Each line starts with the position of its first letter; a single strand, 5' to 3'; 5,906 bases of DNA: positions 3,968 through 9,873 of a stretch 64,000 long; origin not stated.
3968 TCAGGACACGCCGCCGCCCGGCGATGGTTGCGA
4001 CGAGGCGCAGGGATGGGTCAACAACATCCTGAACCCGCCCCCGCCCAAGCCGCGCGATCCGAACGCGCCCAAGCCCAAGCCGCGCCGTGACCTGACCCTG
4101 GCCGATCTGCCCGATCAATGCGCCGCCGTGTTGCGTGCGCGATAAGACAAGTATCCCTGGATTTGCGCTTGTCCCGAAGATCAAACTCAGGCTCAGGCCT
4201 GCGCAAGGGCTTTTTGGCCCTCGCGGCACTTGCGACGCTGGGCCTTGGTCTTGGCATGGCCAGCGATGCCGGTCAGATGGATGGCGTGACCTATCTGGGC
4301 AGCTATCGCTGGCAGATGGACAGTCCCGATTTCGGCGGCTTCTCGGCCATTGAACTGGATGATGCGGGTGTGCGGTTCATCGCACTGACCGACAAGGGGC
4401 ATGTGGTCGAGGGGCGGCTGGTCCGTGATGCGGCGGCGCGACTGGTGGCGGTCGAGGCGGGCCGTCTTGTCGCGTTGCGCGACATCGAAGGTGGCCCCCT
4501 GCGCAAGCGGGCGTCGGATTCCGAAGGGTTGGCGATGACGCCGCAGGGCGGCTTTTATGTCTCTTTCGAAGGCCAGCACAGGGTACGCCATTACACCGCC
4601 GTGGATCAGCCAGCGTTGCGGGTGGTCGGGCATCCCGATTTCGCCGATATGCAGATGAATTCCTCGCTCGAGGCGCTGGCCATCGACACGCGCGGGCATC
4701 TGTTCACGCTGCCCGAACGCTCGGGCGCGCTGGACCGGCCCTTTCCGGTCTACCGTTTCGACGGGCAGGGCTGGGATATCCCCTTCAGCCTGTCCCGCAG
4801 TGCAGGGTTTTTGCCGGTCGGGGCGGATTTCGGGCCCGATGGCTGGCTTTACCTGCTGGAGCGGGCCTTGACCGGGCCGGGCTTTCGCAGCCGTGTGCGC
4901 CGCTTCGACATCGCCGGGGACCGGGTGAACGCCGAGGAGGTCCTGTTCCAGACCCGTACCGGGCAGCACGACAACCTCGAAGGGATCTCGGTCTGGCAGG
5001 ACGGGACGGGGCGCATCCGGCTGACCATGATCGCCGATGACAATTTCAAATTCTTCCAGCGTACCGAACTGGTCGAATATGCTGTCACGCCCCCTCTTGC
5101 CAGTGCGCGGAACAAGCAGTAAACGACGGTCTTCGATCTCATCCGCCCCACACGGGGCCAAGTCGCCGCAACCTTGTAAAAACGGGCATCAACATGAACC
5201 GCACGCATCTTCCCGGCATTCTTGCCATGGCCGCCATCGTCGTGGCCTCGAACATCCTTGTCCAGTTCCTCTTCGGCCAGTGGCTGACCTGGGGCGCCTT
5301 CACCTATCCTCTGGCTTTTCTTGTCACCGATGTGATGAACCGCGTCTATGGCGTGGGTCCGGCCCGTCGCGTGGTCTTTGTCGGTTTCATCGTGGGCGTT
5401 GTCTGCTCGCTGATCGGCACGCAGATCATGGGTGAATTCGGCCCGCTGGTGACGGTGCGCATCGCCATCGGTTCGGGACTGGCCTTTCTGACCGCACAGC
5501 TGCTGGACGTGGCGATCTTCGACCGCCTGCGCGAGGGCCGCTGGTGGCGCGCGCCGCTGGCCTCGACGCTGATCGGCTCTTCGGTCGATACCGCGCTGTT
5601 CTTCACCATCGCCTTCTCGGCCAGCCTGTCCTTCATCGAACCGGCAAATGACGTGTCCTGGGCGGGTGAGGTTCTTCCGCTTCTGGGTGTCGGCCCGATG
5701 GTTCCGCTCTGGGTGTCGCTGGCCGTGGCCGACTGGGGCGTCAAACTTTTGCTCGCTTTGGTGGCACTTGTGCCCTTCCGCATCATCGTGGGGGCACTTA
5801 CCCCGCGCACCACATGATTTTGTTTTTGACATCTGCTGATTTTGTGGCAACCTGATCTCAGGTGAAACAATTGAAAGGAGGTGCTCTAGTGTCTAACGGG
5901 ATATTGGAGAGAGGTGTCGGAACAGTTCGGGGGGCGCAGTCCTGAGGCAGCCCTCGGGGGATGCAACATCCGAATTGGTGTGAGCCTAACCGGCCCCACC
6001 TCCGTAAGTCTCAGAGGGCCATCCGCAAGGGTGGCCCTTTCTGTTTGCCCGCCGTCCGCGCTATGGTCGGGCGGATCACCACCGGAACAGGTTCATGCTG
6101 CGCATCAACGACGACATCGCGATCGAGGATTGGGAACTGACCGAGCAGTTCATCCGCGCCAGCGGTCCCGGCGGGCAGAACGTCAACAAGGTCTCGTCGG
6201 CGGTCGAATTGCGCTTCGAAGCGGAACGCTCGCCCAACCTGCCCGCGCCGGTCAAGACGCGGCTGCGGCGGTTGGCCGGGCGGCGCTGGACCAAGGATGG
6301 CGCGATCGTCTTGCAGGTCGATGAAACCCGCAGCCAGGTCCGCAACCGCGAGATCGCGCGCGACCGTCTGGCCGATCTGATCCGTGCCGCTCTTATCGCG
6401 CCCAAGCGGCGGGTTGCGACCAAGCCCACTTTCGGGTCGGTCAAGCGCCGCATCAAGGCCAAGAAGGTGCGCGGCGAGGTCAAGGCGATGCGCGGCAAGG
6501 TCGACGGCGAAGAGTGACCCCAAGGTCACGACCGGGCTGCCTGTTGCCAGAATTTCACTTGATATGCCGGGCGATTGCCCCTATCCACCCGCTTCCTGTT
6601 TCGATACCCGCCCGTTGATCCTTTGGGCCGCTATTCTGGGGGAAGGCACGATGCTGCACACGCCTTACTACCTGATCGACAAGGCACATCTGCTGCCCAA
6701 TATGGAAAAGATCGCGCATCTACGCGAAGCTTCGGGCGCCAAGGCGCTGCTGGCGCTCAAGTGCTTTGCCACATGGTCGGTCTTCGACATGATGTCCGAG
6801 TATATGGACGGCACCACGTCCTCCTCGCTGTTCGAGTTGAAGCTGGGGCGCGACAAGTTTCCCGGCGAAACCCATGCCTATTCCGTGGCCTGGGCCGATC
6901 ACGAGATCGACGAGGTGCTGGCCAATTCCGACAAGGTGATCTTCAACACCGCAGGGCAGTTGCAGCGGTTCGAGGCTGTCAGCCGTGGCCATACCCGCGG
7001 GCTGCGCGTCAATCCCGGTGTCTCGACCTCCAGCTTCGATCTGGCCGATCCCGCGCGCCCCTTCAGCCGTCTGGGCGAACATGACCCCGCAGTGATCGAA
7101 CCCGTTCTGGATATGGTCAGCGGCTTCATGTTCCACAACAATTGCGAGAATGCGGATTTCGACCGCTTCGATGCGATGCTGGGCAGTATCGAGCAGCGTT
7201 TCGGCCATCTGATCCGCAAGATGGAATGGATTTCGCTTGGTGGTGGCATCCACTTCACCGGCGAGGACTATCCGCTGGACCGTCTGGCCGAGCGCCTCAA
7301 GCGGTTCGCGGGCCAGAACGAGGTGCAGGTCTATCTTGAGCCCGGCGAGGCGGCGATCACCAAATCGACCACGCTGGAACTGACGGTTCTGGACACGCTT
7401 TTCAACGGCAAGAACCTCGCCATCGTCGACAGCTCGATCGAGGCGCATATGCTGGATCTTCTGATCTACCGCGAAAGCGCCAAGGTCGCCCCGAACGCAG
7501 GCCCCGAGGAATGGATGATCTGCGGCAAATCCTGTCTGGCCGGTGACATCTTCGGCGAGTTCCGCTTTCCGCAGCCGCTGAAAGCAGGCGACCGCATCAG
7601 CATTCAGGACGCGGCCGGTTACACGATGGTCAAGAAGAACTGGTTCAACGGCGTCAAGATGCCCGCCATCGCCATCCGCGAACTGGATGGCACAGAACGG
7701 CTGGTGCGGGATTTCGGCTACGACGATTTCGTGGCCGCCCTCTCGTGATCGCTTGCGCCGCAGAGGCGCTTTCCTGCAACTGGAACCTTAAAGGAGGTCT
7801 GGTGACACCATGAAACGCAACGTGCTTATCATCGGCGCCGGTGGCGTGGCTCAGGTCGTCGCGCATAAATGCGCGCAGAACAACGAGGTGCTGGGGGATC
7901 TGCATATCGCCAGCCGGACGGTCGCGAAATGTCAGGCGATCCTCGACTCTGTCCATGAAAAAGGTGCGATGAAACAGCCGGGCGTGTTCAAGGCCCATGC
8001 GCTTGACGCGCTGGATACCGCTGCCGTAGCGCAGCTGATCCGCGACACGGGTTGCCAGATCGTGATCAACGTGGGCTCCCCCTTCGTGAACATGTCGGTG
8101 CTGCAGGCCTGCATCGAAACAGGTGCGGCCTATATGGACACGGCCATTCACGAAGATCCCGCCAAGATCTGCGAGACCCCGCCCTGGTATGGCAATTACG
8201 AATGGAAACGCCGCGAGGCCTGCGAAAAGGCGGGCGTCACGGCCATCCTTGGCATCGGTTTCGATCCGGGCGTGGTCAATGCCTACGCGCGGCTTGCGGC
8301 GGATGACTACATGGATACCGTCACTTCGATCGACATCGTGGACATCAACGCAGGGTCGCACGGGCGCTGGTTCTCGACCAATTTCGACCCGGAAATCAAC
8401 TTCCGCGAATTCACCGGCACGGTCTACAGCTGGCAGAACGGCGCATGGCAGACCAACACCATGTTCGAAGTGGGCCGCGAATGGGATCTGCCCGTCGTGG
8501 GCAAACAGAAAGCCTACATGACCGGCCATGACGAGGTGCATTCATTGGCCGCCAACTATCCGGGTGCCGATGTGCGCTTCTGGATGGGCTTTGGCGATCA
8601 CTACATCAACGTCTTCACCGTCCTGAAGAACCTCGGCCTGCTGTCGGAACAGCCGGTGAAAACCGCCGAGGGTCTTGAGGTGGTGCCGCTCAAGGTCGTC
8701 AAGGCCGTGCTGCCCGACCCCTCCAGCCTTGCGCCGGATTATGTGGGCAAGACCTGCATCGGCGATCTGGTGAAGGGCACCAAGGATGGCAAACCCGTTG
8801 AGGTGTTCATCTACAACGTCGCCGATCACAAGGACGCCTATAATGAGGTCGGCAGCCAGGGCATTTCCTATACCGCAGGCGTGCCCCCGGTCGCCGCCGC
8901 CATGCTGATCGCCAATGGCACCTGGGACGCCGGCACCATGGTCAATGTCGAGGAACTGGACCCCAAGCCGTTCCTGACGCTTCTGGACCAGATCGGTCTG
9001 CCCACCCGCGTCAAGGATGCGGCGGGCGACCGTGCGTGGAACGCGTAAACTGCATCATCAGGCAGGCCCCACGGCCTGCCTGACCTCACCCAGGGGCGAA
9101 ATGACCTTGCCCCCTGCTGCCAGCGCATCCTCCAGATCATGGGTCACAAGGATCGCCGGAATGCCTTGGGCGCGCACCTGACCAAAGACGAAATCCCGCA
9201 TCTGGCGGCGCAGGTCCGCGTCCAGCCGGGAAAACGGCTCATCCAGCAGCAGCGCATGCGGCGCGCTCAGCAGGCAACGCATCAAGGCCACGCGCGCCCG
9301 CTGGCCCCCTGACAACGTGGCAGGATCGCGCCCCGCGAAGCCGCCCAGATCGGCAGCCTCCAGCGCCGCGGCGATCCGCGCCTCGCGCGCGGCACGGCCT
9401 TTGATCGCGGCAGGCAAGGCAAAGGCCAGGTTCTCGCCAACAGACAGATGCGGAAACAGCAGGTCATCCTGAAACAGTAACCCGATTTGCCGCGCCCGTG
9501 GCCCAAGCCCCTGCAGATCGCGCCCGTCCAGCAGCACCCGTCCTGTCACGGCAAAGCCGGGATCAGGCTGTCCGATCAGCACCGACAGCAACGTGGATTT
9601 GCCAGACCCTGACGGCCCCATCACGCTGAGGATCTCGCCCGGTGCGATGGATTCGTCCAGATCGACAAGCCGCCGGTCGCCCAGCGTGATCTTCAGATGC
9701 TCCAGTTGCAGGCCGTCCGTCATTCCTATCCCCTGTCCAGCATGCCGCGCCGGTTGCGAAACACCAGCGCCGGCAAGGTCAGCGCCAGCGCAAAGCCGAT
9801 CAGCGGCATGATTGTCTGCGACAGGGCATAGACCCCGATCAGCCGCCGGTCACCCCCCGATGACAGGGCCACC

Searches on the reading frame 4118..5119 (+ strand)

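Call 35: search_protein_families(library=pfam, proteins=[window:4118-5119:+], max_evalue=0.00001)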
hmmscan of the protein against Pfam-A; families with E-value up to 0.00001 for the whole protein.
window:4118-5119:+ (334 aa): 1 family
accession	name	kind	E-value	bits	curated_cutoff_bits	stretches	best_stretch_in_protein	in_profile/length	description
PF13449.12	Phytase-like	-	5.4e-41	141.8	27.6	1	71-310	2-284/284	Esterase-like activity of phytase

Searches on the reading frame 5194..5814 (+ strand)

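Call 35: search_protein_families(library=pfam, proteins=[window:5194-5814:+], max_evalue=0.00001)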
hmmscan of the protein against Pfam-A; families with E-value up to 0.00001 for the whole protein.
window:5194-5814:+ (207 aa): 1 family
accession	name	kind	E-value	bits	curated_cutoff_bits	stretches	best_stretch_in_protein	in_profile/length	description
PF02592.20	Vut_1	-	8.1e-29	101.4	27.2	1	32-198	1-151/152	Putative vitamin uptake transporter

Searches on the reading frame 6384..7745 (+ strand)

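Call 35: search_protein_families(library=pfam, proteins=[window:6384-7745:+], max_evalue=0.00001)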
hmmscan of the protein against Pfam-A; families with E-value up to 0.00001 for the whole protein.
window:6384-7745:+ (454 aa): 1 family
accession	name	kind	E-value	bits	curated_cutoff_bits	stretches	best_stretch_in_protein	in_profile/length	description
PF00278.28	Orn_DAP_Arg_deC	-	3.4e-06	27.7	23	1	327-410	6-94/95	Pyridoxal-dependent decarboxylase, C-terminal sheet domain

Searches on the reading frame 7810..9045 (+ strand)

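Call 35: search_protein_families(library=pfam, proteins=[window:7810-9045:+], max_evalue=0.00001)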
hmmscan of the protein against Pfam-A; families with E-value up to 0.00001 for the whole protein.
window:7810-9045:+ (412 aa): 2 families
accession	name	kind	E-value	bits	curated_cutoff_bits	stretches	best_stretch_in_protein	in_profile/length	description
PF03435.24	Sacchrp_dh_NADP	-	5.2e-33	114.6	25.1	1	5-146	1-129/129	Saccharopine dehydrogenase NADP binding domain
PF16653.10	Sacchrp_dh_C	-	7.6e-29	102.1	31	1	150-396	1-264/265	Saccharopine dehydrogenase C-terminal domain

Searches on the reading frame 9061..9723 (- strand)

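Call 35: search_protein_families(library=pfam, proteins=[window:9061-9723:-], max_evalue=0.00001)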
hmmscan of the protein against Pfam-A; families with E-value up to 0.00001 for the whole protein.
window:9061-9723:- (221 aa): 1 family
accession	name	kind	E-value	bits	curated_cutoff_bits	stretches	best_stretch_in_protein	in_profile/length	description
PF00005.33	ABC_tran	-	1.4e-31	110.3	25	1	21-164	3-136/137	ABC transporter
